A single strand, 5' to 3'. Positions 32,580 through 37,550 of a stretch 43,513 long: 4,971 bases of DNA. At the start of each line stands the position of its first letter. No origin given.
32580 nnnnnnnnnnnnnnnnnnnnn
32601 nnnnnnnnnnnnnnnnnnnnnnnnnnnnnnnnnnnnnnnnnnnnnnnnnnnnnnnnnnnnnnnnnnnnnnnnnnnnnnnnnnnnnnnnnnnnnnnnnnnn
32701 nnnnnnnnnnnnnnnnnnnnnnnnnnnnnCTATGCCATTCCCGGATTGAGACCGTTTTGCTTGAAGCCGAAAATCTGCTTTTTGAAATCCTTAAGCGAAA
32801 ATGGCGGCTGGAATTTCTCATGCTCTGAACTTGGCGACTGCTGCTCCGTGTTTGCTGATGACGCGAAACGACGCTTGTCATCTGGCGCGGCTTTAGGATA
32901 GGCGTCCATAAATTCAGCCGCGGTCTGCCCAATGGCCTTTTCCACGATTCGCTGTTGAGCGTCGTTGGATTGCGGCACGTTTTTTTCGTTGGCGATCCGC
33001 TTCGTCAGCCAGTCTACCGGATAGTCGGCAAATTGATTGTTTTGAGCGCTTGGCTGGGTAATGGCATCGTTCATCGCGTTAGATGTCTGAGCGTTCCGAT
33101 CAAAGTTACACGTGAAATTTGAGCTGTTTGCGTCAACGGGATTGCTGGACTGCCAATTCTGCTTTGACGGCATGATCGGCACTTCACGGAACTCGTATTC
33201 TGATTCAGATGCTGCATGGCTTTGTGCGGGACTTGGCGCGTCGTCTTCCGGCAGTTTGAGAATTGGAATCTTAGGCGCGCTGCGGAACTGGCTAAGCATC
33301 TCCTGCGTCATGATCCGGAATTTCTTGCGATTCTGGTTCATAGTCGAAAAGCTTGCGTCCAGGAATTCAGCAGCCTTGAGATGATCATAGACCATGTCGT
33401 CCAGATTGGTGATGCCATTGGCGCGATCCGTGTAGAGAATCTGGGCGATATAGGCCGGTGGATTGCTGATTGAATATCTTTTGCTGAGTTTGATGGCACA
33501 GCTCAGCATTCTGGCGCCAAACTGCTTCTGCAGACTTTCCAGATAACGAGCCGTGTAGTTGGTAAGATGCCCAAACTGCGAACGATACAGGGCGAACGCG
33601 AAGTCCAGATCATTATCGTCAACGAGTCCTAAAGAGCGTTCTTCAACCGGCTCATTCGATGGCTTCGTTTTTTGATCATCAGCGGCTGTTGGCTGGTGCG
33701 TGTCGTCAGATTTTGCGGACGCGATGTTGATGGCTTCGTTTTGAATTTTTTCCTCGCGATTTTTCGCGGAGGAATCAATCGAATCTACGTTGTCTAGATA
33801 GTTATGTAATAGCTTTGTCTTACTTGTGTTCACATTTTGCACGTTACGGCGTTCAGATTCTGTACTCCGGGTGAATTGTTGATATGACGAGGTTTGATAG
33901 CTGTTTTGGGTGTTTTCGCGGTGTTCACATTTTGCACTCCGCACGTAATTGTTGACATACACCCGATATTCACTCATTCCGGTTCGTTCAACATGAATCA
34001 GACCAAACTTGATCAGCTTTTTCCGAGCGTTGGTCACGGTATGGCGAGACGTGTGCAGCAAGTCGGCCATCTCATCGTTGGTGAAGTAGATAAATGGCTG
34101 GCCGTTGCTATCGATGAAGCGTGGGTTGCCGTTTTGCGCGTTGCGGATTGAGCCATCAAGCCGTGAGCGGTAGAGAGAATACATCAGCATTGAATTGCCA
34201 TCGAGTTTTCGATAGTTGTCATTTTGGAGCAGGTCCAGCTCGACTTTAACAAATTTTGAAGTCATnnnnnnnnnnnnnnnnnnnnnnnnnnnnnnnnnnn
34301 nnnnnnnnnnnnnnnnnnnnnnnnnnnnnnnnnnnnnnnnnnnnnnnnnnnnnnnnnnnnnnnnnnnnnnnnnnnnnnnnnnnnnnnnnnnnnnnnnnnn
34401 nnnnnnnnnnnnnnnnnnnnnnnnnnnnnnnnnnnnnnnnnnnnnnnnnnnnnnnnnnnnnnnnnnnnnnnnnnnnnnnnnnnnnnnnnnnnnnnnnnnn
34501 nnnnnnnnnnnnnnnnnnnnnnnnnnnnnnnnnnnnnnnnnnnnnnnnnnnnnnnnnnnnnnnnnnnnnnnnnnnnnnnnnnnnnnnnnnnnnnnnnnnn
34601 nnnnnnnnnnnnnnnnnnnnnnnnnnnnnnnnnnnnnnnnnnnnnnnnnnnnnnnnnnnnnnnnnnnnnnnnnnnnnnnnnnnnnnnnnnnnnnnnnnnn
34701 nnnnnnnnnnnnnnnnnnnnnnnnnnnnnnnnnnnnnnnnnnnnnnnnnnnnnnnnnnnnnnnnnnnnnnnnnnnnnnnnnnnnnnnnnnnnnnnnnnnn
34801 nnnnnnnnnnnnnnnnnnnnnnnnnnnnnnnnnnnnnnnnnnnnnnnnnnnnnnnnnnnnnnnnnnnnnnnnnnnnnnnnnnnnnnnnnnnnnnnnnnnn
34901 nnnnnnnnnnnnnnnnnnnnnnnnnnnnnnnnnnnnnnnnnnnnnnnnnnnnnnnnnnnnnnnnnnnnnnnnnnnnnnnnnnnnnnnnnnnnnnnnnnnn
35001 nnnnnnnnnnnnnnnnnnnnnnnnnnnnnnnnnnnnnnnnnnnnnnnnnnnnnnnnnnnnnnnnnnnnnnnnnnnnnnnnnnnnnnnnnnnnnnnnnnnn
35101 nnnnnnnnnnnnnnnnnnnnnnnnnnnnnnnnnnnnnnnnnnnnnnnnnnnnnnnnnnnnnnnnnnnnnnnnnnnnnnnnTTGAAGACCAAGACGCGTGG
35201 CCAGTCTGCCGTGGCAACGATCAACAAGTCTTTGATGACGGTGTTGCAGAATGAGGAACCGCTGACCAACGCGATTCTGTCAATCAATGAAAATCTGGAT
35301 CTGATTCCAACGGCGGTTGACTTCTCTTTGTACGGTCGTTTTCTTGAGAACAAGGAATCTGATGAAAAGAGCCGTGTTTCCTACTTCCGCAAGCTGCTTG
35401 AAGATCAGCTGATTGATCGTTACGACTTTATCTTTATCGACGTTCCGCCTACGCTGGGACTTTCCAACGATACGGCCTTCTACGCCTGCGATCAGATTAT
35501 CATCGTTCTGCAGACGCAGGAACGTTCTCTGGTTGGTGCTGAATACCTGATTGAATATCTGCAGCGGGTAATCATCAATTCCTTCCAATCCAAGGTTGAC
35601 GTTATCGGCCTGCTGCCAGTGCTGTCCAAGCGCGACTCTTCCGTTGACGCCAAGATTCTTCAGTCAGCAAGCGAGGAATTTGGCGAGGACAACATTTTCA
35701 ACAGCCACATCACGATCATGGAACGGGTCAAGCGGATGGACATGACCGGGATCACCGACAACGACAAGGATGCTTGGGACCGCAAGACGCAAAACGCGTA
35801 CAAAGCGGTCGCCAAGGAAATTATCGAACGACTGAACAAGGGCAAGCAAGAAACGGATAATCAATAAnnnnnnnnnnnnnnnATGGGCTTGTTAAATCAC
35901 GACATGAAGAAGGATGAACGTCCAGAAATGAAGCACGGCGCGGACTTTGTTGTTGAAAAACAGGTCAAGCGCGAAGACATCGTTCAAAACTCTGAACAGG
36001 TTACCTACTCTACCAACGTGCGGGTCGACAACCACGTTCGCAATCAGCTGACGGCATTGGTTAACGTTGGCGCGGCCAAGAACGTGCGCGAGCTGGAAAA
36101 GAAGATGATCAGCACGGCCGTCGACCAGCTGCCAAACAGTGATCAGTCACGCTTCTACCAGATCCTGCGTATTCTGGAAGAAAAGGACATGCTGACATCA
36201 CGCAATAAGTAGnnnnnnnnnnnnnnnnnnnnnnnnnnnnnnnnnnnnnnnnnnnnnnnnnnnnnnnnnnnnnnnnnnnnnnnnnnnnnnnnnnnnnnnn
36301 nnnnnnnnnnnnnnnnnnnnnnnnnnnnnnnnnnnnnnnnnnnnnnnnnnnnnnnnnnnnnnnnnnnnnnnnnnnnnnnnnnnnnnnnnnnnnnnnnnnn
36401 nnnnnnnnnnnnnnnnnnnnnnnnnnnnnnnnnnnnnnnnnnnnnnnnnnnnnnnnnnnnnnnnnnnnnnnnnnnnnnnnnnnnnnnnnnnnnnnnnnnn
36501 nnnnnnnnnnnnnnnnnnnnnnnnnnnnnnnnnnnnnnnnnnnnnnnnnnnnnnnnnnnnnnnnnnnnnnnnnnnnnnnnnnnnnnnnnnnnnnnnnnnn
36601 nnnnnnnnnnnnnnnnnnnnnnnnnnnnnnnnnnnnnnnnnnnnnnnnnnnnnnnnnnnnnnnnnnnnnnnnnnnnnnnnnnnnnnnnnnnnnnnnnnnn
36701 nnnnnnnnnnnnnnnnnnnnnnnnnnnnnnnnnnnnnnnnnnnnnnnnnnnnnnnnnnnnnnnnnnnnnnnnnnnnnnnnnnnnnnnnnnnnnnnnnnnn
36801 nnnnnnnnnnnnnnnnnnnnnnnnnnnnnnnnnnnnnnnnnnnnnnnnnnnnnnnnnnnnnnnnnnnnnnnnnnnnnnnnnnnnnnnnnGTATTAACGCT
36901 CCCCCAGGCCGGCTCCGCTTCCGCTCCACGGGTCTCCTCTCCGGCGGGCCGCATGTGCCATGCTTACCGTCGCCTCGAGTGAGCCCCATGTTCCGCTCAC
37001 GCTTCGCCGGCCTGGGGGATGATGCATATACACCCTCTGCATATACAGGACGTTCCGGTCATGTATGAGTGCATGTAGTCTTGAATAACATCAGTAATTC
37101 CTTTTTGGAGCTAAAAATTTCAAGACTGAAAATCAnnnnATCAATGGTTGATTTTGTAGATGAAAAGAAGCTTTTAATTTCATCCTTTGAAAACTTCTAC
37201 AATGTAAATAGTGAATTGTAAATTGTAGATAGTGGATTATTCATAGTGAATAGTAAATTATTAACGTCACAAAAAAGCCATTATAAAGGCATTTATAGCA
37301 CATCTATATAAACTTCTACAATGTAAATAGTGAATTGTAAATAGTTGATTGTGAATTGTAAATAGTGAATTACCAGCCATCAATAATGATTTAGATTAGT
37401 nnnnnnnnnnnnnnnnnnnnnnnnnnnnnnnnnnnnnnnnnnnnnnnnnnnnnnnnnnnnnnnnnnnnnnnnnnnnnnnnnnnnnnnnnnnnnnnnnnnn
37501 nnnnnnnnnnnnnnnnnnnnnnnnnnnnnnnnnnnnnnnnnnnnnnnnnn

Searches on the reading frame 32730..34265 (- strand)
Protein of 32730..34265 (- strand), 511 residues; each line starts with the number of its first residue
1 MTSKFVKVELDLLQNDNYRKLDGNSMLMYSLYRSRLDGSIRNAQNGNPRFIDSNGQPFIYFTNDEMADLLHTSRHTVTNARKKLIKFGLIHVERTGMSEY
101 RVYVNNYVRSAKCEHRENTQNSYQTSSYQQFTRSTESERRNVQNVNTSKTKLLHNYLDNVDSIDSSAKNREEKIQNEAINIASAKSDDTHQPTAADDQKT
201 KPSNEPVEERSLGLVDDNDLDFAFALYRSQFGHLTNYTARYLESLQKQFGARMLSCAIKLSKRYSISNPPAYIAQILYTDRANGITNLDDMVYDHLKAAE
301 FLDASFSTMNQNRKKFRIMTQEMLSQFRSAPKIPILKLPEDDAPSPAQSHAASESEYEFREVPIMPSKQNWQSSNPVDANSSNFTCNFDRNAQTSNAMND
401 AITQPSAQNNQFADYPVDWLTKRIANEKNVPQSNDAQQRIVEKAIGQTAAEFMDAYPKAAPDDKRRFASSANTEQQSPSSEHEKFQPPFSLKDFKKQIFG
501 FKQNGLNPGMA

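Call 11: search_protein_families(library=pfam, proteins=[window:32730-34265:-])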
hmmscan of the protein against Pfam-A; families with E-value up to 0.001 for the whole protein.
window:32730-34265:- (511 aa): 2 families
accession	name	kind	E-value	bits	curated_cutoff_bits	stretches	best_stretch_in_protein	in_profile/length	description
PF06970.17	RepA_N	-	1.3e-10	41.4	30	1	4-84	2-76/76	Replication initiator protein A (RepA) N-terminus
PF13545.12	HTH_Crp_2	-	9.6e-05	22.7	27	1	58-94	19-56/70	Crp-like helix-turn-helix domain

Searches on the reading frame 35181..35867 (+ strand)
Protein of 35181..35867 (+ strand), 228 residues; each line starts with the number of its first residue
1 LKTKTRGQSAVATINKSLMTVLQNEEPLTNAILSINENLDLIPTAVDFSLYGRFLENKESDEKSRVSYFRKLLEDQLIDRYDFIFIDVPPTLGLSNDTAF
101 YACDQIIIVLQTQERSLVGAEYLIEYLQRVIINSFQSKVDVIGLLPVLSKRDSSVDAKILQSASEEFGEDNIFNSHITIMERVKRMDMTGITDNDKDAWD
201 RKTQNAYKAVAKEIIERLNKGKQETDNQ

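Call 11: search_protein_families(library=pfam, proteins=[window:35181-35867:+])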
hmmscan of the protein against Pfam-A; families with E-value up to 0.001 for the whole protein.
window:35181-35867:+ (228 aa): 1 family
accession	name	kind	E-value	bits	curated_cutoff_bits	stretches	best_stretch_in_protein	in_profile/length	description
PF13614.12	AAA_31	-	1.6e-18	67.7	27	1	12-132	53-169/177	AAA domain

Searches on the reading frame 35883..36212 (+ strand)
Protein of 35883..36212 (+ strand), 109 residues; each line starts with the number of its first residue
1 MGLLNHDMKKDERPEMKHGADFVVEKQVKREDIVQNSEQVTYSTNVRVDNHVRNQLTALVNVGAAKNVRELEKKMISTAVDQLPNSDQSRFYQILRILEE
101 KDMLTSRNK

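Call 11: search_protein_families(library=pfam, proteins=[window:35883-36212:+])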
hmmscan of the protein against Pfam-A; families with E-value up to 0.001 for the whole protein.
window:35883-36212:+ (109 aa): 1 family
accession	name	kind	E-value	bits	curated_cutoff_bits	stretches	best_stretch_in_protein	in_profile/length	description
PF17363.7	DUF5388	-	1e-20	74.3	26.1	1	40-102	1-63/64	Family of unknown function (DUF5388)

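Call 42: search_dna_similar(query=window:35883-36212:+, collection=plasmids, mode=protein, max_rows=30)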
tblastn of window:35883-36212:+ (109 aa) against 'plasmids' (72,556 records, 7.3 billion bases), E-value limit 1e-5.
Records with a match: 68; places in all: 70; records where one place covers at least 80% of the query: 64.
Best place of each record, by identity: <60% 68.
By first word of the organism name: Ligilactobacillus 33; Lacticaseibacillus 22; Limosilactobacillus 9; Companilactobacillus 3; Jeotgalibaca 1.
By predicted mobility (MOB-suite, as given by PLSDB): mobilizable 35; non-mobilizable 29; conjugative 4.
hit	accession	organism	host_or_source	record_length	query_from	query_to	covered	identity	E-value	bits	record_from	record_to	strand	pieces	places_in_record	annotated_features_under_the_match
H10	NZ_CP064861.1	Companilactobacillus futsaii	jamiecosley,whole organism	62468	1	106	97%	48.2%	4e-25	104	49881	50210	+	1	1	DUF5388 domain-containing protein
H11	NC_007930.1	Ligilactobacillus salivarius UCC118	-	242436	2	109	99%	47.2%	1e-22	98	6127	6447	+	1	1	DUF5388 domain-containing protein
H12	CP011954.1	Companilactobacillus farciminis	Capra hircus,Cell culture,goat rumen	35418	1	102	94%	49.1%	9e-25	103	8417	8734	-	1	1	hypothetical protein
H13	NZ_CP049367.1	Companilactobacillus pabuli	Single cell,Animal feed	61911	1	102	94%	49.1%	9e-25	103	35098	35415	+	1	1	DUF5388 domain-containing protein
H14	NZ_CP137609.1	Ligilactobacillus salivarius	cell culture,the intestine of a broiler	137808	2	109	99%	46.3%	5e-22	96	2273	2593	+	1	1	DUF5388 domain-containing protein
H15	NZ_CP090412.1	Ligilactobacillus salivarius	Homo sapiens,culture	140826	2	109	99%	46.3%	5e-22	96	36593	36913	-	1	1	DUF5388 domain-containing protein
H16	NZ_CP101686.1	Ligilactobacillus salivarius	Yunnan Silkie Chicken,Pure culture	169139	2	109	99%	46.3%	5e-22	96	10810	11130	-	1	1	DUF5388 domain-containing protein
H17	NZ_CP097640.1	Ligilactobacillus salivarius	Sinocyclocheilus grahami,Pure ...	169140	2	109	99%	46.3%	5e-22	96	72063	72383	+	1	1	DUF5388 domain-containing protein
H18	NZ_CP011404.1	Ligilactobacillus salivarius str. Ren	Homo sapiens,human feces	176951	2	109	99%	46.3%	5e-22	96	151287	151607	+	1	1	DUF5388 domain-containing protein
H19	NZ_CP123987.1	Ligilactobacillus salivarius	Homo sapiens,cell culture,oral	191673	2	109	99%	46.3%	5e-22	96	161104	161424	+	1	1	DUF5388 domain-containing protein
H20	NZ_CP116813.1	Ligilactobacillus salivarius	Sus scrofa domesticus,gut sample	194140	2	109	99%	46.3%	5e-22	96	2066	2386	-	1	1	DUF5388 domain-containing protein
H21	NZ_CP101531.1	Ligilactobacillus salivarius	Xinyang black-feather laying hens,mixed ...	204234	2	109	99%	46.3%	5e-22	96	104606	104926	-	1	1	DUF5388 domain-containing protein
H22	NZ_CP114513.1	Ligilactobacillus salivarius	Meles meles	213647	2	109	99%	46.3%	5e-22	96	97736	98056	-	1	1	DUF5388 domain-containing protein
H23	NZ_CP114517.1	Ligilactobacillus salivarius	Meles meles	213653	2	109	99%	46.3%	5e-22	96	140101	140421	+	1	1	DUF5388 domain-containing protein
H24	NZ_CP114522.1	Ligilactobacillus salivarius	Meles meles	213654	2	109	99%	46.3%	5e-22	96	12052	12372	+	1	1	DUF5388 domain-containing protein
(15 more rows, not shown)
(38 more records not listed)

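Call 43: get_annotated_region(hit=H11, flank=4000)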
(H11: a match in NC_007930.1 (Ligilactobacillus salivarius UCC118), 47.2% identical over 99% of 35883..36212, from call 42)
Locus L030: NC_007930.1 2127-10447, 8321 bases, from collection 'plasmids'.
description: Ligilactobacillus salivarius UCC118 plasmid pMP118, complete sequence
organism: Ligilactobacillus salivarius UCC118 (NCBI taxid 362948)
taxonomy: Bacteria; Bacillota; Bacilli; Lactobacillales; Lactobacillaceae; Ligilactobacillus; Ligilactobacillus salivarius; Ligilactobacillus salivarius UCC118
host: -; source: -; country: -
typing (MOB-suite, as given by PLSDB): mobilizable; replicon rep_cluster_1685; relaxase MOBP
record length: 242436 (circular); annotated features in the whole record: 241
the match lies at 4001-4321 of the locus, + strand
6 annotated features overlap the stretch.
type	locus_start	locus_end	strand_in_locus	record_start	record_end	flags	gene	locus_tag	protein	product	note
CDS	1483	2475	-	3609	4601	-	-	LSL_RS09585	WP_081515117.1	glucose PTS transporter subunit IIA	GO:0009401 - phosphoenolpyruvate-dependent sugar phosphotransferase system [Evidence IEA]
CDS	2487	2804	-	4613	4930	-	-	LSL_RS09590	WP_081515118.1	CAT RNA binding domain-containing protein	-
CDS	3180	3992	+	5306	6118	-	-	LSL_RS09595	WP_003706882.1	AAA family ATPase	-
CDS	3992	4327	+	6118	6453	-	-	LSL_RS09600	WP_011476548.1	DUF5388 domain-containing protein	-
CDS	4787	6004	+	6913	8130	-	-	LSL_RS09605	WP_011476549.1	RNA-guided endonuclease TnpB family protein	-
CDS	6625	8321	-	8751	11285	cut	-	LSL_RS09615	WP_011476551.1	M1 family metallopeptidase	GO:0006508 - proteolysis [Evidence IEA]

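Call 64: search_dna_similar(query=window:35883-36212:+, collection=plasmids, mode=protein, max_rows=60, rows=spread)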
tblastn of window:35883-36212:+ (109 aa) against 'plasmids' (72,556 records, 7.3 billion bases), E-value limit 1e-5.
Records with a match: 68; places in all: 70; records where one place covers at least 80% of the query: 64.
Best place of each record, by identity: <60% 68.
By first word of the organism name: Ligilactobacillus 33; Lacticaseibacillus 22; Limosilactobacillus 9; Companilactobacillus 3; Jeotgalibaca 1.
By predicted mobility (MOB-suite, as given by PLSDB): mobilizable 35; non-mobilizable 29; conjugative 4.
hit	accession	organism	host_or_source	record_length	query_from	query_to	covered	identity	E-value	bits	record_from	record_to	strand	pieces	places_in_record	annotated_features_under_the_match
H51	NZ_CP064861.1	Companilactobacillus futsaii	jamiecosley,whole organism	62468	1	106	97%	48.2%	4e-25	104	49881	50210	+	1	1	DUF5388 domain-containing protein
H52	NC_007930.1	Ligilactobacillus salivarius UCC118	-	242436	2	109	99%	47.2%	1e-22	98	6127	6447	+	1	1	DUF5388 domain-containing protein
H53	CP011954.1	Companilactobacillus farciminis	Capra hircus,Cell culture,goat rumen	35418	1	102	94%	49.1%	9e-25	103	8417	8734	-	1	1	hypothetical protein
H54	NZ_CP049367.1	Companilactobacillus pabuli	Single cell,Animal feed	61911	1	102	94%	49.1%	9e-25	103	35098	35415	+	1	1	DUF5388 domain-containing protein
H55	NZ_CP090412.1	Ligilactobacillus salivarius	Homo sapiens,culture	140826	2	109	99%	46.3%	5e-22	96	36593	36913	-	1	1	DUF5388 domain-containing protein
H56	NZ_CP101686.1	Ligilactobacillus salivarius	Yunnan Silkie Chicken,Pure culture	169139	2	109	99%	46.3%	5e-22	96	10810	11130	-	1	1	DUF5388 domain-containing protein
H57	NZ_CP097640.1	Ligilactobacillus salivarius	Sinocyclocheilus grahami,Pure ...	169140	2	109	99%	46.3%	5e-22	96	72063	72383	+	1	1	DUF5388 domain-containing protein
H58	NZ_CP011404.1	Ligilactobacillus salivarius str. Ren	Homo sapiens,human feces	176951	2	109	99%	46.3%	5e-22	96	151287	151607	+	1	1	DUF5388 domain-containing protein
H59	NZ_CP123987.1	Ligilactobacillus salivarius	Homo sapiens,cell culture,oral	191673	2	109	99%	46.3%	5e-22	96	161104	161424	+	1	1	DUF5388 domain-containing protein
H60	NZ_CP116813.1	Ligilactobacillus salivarius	Sus scrofa domesticus,gut sample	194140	2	109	99%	46.3%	5e-22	96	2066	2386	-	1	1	DUF5388 domain-containing protein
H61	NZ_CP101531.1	Ligilactobacillus salivarius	Xinyang black-feather laying hens,mixed ...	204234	2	109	99%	46.3%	5e-22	96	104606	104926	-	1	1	DUF5388 domain-containing protein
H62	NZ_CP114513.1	Ligilactobacillus salivarius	Meles meles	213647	2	109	99%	46.3%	5e-22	96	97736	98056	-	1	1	DUF5388 domain-containing protein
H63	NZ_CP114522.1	Ligilactobacillus salivarius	Meles meles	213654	2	109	99%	46.3%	5e-22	96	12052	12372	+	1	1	DUF5388 domain-containing protein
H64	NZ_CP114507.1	Ligilactobacillus salivarius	Meles meles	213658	2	109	99%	46.3%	5e-22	96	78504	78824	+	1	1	DUF5388 domain-containing protein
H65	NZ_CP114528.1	Ligilactobacillus salivarius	Meles meles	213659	2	109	99%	46.3%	5e-22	96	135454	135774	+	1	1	DUF5388 domain-containing protein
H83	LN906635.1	Limosilactobacillus reuteri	-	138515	4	105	94%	40.2%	2e-16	80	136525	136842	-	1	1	hypothetical protein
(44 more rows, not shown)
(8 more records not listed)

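Call 65: get_annotated_region(hit=H51, flank=6000)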
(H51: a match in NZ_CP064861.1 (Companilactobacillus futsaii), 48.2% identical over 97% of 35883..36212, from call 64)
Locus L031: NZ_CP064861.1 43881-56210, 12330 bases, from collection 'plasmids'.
description: Companilactobacillus futsaii strain CQ16Z11 plasmid unnamed1, complete sequence
organism: Companilactobacillus futsaii (NCBI taxid 938155)
taxonomy: Bacteria; Bacillota; Bacilli; Lactobacillales; Lactobacillaceae; Companilactobacillus; Companilactobacillus futsaii
host: -; source: jamiecosley,whole organism; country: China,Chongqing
typing (MOB-suite, as given by PLSDB): conjugative; replicon rep_cluster_707; relaxase MOBQ; mating-pair formation MPF_T
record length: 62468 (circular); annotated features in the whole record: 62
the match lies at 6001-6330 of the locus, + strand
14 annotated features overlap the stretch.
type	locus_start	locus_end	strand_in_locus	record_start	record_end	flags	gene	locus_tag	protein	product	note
CDS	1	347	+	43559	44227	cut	-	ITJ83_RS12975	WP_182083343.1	sugar transferase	GO:0006486 - protein glycosylation [Evidence IEA]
CDS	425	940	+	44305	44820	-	-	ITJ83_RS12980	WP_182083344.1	polysaccharide biosynthesis C-terminal domain-containing protein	-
CDS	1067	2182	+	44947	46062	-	-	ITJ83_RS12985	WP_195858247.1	LCP family protein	-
CDS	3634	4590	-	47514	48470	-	-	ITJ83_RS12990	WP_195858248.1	winged helix-turn-helix domain-containing protein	-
CDS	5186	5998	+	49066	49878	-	-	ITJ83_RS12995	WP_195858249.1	AAA family ATPase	-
CDS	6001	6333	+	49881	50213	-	-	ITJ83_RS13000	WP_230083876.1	DUF5388 domain-containing protein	-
CDS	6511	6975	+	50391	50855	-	pssD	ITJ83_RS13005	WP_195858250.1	PssD/Cps14F family polysaccharide biosynthesis glycosyltransferase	-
CDS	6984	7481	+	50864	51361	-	-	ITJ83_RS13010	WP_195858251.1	glycosyltransferase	-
CDS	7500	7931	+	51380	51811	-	-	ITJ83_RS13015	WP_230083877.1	adenylyltransferase/cytidyltransferase family protein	-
CDS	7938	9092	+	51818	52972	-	-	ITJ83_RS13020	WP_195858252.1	CDP-glycerol glycerophosphotransferase family protein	-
CDS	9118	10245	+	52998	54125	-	-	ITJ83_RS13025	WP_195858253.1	glycosyltransferase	-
CDS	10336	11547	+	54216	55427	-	-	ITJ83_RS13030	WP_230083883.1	O-antigen ligase family protein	-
CDS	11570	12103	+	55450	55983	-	-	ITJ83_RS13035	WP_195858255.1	acyltransferase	-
CDS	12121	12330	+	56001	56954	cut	-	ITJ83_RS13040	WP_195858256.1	glycosyltransferase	-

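Call 66: get_annotated_region(hit=H83, flank=6000)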
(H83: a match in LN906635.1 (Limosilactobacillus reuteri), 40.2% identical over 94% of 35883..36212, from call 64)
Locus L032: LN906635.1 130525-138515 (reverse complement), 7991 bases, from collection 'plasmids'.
description: Lactobacillus reuteri plasmid p53608_1, complete genome, strain ATCC 53608
organism: Limosilactobacillus reuteri (NCBI taxid 927703)
taxonomy: Bacteria; Bacillota; Bacilli; Lactobacillales; Lactobacillaceae; Limosilactobacillus; Limosilactobacillus reuteri
host: -; source: -; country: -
typing (MOB-suite, as given by PLSDB): non-mobilizable
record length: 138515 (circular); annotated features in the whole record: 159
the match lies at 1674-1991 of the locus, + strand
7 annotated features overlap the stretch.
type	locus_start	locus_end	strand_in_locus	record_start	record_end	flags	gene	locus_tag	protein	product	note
CDS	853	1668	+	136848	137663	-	-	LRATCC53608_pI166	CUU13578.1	plasmid partitioning protein ParA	-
CDS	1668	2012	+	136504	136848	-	-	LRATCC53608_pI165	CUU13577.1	hypothetical protein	-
CDS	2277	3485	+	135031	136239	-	-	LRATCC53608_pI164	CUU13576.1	hypothetical protein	-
CDS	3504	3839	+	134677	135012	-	-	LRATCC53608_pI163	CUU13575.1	hypothetical protein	-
CDS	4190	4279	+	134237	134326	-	-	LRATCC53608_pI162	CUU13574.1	hypothetical protein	-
CDS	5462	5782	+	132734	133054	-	-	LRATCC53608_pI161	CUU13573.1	hypothetical protein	-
CDS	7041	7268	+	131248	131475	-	-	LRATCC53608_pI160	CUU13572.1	hypothetical phage protein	-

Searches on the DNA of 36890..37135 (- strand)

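Call 52: search_dna_similar(query=window:36890-37135:-, collection=phages, mode=distant, max_evalue=0.01)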
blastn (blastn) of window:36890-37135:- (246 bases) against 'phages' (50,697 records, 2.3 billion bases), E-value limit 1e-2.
No match.

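Call 53: search_dna_similar(query=window:36890-37135:-, collection=plasmids, mode=distant, max_evalue=1)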
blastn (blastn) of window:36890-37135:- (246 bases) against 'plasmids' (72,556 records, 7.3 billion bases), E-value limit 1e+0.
Records with a match: 10; places in all: 10; records where one place covers at least 80% of the query: 0.
Best place of each record, by identity: 80-90% 10.
By first word of the organism name: Thermus 9; Azospirillum 1.
By predicted mobility (MOB-suite, as given by PLSDB): non-mobilizable 9; mobilizable 1.
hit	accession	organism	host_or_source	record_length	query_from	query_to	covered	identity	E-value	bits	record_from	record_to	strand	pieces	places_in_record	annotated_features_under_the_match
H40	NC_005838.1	Thermus thermophilus HB27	-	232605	184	215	13%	87.5%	7e-1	41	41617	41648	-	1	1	methyltransferase domain-containing protein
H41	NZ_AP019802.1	Thermus thermophilus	-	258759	184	215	13%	87.5%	7e-1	41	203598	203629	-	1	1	methyltransferase domain-containing protein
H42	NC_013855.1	Azospirillum sp. B510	-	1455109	111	142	13%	87.5%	7e-1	41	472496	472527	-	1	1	record has no annotation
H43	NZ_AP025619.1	Thermus thermophilus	-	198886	184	215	13%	87.5%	7e-1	41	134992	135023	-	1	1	methyltransferase domain-containing protein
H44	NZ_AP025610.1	Thermus thermophilus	-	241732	184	215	13%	87.5%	7e-1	41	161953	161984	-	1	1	methyltransferase domain-containing protein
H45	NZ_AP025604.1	Thermus thermophilus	-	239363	184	215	13%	87.5%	7e-1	41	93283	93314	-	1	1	methyltransferase domain-containing protein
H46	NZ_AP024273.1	Thermus thermophilus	-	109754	184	215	13%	87.5%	7e-1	41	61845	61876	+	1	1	methyltransferase domain-containing protein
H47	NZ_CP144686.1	Thermus thermophilus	culture,laboratory strain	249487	184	215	13%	87.5%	7e-1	41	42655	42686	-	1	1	methyltransferase domain-containing protein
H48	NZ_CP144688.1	Thermus thermophilus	culture,laboratory strain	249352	184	215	13%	87.5%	7e-1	41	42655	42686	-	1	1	methyltransferase domain-containing protein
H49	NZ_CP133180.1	Thermus thermophilus HB27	bacterial culture,lab culture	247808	184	215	13%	87.5%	7e-1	41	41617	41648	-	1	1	methyltransferase domain-containing protein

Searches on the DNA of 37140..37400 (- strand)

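Call 63: search_dna_similar(query=window:37140-37400:-, collection=plasmids, mode=distant, max_evalue=0.001, max_rows=25)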
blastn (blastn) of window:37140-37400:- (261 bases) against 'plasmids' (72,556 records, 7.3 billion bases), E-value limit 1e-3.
Records with a match: 1; places in all: 2; records where one place covers at least 80% of the query: 0.
Best place of each record, by identity: 80-90% 1.
By first word of the organism name: Providencia 1.
By predicted mobility (MOB-suite, as given by PLSDB): non-mobilizable 1.
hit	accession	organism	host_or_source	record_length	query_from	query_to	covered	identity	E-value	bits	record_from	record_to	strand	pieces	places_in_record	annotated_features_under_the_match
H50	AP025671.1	Providencia rettgeri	Homo sapiens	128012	30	89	23%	80.0%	4e-4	52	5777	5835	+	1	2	none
